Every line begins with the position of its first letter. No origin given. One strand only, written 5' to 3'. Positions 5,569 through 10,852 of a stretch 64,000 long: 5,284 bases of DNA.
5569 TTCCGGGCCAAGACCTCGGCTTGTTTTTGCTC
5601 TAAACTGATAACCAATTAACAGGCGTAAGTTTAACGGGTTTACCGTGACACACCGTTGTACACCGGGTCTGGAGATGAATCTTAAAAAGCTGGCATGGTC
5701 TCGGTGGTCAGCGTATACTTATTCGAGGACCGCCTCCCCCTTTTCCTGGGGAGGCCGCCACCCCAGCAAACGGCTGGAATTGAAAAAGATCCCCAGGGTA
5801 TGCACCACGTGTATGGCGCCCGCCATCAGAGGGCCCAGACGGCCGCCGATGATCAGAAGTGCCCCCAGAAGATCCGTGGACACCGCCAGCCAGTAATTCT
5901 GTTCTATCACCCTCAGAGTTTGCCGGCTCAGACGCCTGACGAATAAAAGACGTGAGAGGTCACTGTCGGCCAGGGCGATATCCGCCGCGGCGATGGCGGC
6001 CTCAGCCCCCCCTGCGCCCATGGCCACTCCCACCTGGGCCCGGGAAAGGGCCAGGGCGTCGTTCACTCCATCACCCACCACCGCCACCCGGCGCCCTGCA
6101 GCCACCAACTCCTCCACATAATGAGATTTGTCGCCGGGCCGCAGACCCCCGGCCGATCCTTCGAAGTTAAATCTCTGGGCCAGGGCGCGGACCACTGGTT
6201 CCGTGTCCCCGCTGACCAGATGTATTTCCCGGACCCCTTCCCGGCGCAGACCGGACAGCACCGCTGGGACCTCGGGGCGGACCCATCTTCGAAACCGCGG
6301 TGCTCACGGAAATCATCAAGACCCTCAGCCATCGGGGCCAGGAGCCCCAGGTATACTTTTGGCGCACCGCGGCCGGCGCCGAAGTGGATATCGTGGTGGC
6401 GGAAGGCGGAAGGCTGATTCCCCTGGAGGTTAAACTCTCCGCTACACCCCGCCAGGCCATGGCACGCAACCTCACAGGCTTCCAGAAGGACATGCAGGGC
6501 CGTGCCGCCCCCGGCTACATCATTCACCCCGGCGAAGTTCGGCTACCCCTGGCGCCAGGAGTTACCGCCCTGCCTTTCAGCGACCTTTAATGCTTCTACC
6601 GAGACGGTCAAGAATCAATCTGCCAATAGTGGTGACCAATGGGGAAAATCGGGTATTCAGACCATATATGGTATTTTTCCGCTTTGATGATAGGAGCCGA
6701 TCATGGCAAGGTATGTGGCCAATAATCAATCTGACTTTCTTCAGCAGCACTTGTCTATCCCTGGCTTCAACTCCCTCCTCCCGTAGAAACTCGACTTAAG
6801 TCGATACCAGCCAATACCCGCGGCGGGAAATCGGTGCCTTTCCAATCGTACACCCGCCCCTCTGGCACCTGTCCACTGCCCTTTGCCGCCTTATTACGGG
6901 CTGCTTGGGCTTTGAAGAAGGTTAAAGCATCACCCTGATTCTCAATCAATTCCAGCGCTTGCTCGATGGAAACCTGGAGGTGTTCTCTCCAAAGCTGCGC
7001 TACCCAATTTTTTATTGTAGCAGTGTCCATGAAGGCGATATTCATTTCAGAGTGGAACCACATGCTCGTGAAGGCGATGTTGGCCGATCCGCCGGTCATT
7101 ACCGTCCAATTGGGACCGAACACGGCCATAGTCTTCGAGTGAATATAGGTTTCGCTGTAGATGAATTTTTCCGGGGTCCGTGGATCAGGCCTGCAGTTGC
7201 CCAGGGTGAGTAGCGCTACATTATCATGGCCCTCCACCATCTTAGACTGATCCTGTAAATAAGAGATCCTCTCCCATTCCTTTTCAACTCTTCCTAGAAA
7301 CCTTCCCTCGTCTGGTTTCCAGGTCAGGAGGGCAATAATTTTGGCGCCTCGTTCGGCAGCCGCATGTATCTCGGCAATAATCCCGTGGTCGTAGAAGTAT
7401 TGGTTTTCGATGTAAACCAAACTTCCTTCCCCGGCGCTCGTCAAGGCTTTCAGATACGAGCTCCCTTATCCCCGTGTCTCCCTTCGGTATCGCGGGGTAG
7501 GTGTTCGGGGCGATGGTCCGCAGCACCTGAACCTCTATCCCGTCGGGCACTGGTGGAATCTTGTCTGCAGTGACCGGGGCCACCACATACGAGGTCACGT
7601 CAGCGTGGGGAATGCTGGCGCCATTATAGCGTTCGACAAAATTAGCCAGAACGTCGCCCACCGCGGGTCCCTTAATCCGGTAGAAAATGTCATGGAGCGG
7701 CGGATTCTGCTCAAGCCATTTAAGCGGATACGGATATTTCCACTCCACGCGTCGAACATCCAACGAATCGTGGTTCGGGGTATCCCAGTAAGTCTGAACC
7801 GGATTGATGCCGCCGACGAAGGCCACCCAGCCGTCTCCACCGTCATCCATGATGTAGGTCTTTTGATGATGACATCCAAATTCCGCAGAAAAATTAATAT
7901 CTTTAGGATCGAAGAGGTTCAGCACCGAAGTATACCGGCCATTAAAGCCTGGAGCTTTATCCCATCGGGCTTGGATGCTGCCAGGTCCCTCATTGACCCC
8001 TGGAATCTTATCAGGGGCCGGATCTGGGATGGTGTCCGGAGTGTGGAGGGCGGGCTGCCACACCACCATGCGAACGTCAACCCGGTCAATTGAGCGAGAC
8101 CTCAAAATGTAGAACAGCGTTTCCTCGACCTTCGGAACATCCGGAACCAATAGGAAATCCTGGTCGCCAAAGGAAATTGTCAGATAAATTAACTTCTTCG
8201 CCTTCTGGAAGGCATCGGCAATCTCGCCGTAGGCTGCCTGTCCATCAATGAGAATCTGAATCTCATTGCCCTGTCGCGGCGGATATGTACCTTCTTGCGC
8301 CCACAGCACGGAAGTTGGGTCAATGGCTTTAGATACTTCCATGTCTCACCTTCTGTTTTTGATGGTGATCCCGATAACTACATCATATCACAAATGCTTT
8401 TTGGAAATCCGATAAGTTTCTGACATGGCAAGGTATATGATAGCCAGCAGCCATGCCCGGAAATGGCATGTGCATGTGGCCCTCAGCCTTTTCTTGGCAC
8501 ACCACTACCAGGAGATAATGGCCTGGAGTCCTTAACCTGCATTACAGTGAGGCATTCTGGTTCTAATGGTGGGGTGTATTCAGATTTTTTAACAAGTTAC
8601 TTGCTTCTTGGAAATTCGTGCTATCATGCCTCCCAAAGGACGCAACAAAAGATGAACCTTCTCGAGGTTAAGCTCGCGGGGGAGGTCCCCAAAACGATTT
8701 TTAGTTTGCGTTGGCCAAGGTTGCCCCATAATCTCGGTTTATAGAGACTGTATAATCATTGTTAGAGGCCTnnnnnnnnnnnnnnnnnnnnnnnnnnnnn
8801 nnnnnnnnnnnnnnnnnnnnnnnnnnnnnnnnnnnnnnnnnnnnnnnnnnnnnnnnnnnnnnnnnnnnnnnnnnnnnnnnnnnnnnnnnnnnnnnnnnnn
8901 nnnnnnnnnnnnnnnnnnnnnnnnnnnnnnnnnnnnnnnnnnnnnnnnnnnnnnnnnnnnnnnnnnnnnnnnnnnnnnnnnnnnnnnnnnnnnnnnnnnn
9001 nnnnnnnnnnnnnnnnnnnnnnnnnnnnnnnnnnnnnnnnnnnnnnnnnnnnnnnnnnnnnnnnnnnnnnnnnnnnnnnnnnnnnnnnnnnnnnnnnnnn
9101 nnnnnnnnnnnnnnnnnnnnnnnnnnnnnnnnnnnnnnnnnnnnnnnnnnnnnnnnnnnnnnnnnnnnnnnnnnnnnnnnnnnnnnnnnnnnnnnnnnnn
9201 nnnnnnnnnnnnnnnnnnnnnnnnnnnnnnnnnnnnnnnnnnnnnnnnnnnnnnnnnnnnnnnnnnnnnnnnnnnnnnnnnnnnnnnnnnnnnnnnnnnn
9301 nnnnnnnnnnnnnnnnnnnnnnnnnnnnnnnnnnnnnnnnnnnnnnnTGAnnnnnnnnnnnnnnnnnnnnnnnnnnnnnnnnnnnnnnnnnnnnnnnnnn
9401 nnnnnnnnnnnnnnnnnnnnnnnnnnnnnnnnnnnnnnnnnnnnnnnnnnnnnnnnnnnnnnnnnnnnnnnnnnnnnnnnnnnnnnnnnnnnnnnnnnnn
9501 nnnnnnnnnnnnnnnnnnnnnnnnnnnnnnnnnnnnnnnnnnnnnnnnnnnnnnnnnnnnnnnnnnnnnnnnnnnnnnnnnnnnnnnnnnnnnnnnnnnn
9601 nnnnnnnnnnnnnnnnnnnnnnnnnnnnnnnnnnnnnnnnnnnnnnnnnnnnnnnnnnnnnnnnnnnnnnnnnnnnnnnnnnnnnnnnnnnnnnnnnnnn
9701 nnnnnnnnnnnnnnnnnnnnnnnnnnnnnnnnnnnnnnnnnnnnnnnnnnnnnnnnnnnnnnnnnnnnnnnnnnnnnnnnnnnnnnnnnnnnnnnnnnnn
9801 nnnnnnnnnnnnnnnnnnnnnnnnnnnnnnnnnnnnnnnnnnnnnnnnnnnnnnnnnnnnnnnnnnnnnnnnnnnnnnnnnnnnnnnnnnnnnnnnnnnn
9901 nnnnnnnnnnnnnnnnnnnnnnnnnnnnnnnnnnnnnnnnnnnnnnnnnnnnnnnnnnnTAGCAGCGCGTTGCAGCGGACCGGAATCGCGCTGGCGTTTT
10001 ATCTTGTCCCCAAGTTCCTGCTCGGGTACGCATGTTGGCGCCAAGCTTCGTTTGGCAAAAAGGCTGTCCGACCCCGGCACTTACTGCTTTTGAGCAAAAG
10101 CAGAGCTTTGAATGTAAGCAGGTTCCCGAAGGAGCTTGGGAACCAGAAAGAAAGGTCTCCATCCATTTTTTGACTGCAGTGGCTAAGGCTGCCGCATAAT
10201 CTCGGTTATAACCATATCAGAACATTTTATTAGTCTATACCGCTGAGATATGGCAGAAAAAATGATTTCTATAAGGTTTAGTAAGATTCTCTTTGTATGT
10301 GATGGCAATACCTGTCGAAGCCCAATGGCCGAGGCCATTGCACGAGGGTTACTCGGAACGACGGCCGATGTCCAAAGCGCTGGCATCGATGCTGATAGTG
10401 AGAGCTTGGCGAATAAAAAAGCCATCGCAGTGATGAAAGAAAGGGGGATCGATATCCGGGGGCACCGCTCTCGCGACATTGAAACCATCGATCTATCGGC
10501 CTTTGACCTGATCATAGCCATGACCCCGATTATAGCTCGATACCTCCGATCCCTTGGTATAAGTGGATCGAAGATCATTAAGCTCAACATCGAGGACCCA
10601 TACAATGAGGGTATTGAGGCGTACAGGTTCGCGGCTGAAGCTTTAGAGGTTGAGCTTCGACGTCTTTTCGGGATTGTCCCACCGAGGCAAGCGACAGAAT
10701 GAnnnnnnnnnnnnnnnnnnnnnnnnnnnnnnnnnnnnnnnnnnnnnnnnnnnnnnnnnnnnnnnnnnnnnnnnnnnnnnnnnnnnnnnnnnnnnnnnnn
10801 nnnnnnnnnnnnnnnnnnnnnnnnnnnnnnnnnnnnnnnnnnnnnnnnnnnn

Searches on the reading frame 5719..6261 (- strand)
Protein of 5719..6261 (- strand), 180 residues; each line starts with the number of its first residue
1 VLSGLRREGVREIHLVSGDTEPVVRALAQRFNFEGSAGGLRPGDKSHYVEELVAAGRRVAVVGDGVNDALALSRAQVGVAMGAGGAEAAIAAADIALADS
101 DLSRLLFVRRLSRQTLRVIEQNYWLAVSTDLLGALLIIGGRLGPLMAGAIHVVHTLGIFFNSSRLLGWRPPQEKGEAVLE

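Call 7: search_protein_families(library=pfam, proteins=[window:5719-6261:-], max_evalue=0.01)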
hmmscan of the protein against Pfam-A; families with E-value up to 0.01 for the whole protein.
window:5719-6261:- (180 aa): 3 families
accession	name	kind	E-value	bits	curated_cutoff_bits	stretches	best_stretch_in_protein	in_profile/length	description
PF00702.32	Hydrolase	-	5e-10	40.5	26.4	1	2-75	107-190/191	haloacid dehalogenase-like hydrolase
PF08282.18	Hydrolase_3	-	0.00031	21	20.9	1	48-95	195-242/255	haloacid dehalogenase-like hydrolase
PF03320.18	FBPase_glpX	-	0.0031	16.9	27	1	47-109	167-233/307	Bacterial fructose-1,6-bisphosphatase, glpX-encoded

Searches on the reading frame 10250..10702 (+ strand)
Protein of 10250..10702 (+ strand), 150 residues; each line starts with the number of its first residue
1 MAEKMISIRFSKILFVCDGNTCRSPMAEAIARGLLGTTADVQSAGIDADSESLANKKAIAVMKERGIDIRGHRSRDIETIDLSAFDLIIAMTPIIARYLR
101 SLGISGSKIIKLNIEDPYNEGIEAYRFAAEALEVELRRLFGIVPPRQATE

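Call 7: search_protein_families(library=pfam, proteins=[window:10250-10702:+], max_evalue=0.01)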
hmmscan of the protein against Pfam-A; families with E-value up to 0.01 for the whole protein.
window:10250-10702:+ (150 aa): 1 family
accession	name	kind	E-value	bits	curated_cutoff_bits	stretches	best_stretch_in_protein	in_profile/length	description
PF01451.26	LMWPc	-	9.1e-28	97.7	23.2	1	13-140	1-144/144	Low molecular weight phosphotyrosine protein phosphatase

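Call 11: search_protein_families(library=padloc, proteins=[window:10250-10702:+], max_evalue=0.01)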
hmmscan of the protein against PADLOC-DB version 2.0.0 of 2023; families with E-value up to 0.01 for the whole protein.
window:10250-10702:+ (150 aa): 0 families

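Call 12: search_protein_families(library=ncbifam, proteins=[window:10250-10702:+], max_evalue=0.01)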
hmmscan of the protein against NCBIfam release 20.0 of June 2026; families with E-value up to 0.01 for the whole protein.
window:10250-10702:+ (150 aa): 5 families
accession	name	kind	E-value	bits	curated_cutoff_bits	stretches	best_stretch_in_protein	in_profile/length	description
TIGR02691.1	arsC_pI258_fam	equivalog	5e-16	59.1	174.3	1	13-92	1-77/129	arsenate reductase (thioredoxin)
NF010053.0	PRK13530.1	subfamily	1.2e-15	58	215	1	12-91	5-81/133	arsenate reductase (thioredoxin)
TIGR02689.1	ars_reduc_gluta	equivalog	1.5e-14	54.3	157.6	1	12-130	2-116/126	arsenate reductase, glutathione/glutaredoxin type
NF008486.0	PRK11391.1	equivalog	8.6e-14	52.2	247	1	5-132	1-135/148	phosphotyrosine-protein phosphatase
NF007520.0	PRK10126.1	equivalog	2.6e-12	47.4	243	1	10-94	2-85/147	low molecular weight protein-tyrosine-phosphatase Wzb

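Call 29: find_encoding_contigs(protein=window:10250-10702:+, flank=6000, max_places=6)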
Protein window:10250-10702:+ (150 aa): 6 contigs read that carry it; 5 places shown.
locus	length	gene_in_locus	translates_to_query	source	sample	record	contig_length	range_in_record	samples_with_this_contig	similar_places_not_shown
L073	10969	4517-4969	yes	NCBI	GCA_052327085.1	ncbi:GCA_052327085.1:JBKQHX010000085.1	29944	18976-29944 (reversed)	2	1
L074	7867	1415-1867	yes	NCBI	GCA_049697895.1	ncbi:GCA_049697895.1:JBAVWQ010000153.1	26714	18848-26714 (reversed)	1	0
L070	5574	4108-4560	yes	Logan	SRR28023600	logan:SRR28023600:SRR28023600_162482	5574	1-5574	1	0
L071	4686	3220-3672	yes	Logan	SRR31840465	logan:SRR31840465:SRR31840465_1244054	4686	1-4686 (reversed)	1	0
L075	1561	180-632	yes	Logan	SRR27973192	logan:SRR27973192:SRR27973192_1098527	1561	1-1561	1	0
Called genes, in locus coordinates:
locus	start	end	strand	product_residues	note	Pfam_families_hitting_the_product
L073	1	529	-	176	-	PF00702:Hydrolase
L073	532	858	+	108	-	PF13635:DUF4143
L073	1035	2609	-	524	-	PF13091:PLDc_2 (faint)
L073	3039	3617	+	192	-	PF20227:DUF6586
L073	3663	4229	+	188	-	-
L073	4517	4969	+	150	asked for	PF01451:LMWPc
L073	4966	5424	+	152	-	-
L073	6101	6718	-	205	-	PF02223:Thymidylate_kin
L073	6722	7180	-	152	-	PF02915:Rubrerythrin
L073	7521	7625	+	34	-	-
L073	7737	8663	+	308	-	PF02729:OTCace_N, PF00185:OTCace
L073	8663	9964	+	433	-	PF01979:Amidohydro_1, PF12890:DHOase, PF07969:Amidohydro_3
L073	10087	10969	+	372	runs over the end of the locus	PF04015:DUF362, PF13187:Fer4_9, PF25160:LdpA_Fe-S-bd (faint), PF12838:Fer4_7, PF13237:Fer4_10, PF14697:Fer4_21, PF12837:Fer4_6 (weak), PF00037:Fer4 (weak), +1 more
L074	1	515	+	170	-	PF20227:DUF6586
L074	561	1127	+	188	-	-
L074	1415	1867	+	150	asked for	PF01451:LMWPc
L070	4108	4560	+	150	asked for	PF01451:LMWPc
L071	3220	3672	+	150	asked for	PF01451:LMWPc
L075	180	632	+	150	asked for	PF01451:LMWPc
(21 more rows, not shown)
